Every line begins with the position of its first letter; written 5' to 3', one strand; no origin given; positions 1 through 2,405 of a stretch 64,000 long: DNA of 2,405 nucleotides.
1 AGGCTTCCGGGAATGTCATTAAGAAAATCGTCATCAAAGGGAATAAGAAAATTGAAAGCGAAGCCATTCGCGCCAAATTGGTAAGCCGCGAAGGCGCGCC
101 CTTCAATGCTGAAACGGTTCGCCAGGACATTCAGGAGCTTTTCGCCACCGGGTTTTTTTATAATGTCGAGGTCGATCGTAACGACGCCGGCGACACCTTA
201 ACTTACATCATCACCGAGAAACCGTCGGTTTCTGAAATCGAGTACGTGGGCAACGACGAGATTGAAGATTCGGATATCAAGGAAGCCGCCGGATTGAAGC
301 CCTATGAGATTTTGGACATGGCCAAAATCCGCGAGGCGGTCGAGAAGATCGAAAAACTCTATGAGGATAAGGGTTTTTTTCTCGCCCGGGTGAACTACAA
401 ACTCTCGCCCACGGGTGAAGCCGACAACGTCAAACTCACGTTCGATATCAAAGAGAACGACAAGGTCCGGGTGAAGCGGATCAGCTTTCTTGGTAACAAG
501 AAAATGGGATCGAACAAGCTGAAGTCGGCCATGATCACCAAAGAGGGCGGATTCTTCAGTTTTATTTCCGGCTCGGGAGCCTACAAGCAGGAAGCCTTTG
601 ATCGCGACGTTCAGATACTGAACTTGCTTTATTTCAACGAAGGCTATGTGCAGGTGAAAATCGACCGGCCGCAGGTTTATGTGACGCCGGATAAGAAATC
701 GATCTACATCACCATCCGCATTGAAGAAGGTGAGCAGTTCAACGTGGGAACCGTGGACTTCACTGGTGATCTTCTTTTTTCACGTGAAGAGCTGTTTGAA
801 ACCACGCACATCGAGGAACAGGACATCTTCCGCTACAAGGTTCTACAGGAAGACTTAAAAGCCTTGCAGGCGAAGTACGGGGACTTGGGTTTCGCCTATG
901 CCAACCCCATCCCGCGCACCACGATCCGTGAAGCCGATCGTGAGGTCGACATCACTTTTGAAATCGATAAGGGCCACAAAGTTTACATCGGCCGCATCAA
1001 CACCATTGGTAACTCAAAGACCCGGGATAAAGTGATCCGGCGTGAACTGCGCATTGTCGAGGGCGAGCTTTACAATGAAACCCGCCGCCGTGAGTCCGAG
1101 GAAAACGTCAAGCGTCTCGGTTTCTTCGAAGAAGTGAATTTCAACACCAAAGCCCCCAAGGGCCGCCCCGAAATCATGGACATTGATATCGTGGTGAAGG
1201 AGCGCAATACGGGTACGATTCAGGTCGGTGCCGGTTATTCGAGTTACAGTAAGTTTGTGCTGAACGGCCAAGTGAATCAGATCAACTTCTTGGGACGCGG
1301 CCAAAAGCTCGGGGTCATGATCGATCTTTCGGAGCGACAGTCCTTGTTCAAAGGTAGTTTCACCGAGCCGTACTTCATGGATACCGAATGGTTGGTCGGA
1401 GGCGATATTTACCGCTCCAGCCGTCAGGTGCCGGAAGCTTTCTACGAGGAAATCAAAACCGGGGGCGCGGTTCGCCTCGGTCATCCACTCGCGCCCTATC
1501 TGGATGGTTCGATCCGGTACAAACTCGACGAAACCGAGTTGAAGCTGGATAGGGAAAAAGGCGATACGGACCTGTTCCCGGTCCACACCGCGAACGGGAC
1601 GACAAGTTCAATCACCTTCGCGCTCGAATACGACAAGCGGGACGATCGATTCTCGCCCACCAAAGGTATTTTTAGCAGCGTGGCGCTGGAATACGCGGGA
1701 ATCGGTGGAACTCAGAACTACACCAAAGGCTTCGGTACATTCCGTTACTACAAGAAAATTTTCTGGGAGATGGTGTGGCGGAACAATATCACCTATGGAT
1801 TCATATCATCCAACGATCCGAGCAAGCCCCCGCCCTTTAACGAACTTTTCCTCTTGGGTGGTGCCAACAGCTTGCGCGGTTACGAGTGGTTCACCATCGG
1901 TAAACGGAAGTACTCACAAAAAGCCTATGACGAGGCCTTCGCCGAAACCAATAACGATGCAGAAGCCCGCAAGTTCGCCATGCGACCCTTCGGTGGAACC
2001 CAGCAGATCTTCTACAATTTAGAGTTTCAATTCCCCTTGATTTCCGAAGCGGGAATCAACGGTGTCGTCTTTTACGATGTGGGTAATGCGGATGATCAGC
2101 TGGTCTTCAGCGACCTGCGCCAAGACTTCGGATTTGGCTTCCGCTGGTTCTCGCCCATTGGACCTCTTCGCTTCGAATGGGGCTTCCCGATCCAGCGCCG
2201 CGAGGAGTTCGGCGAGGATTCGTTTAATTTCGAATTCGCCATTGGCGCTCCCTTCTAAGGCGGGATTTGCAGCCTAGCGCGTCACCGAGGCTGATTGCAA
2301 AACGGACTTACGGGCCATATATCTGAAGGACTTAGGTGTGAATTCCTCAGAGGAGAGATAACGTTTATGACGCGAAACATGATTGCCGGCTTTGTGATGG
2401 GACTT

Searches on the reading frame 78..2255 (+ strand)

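Call 44: search_protein_families(library=ncbifam, proteins=[window:78-2255:+], max_evalue=0.00001)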
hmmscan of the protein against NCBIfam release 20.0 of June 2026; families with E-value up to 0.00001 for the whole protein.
window:78-2255:+ (726 aa): 7 families
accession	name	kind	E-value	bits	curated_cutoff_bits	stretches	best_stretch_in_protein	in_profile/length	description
TIGR03303.1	OM_YaeT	equivalog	6.5e-185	616.6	297.15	1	4-725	26-740/741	outer membrane protein assembly factor BamA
NF008287.0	PRK11067.1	subfamily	1.4e-82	278.3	1181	1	4-724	49-800/802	outer membrane protein assembly factor BamA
NF047950.2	ATportTamA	equivalog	4.4e-30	104.8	625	2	572-724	442-567/569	autotransporter assembly complex protein TamA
NF052279.1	lipo_TamL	exception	5.5e-19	68.1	400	1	293-412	248-373/747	translocation and assembly module lipoprotein TamL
NF058613.1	OMPAssmBamADein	equivalog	1.4e-17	62.9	1050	1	223-416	333-522/857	outer membrane protein assembly factor BamA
TIGR00992.1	3a0901s03IAP75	subfamily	4.2e-17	61.7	1163.25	1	244-433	213-421/718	IAP75 family chloroplast envelope protein translocase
NF047779.1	Omp85_fam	subfamily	3.1e-09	36.8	200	1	485-603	204-329/423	Omp85 family outer membrane protein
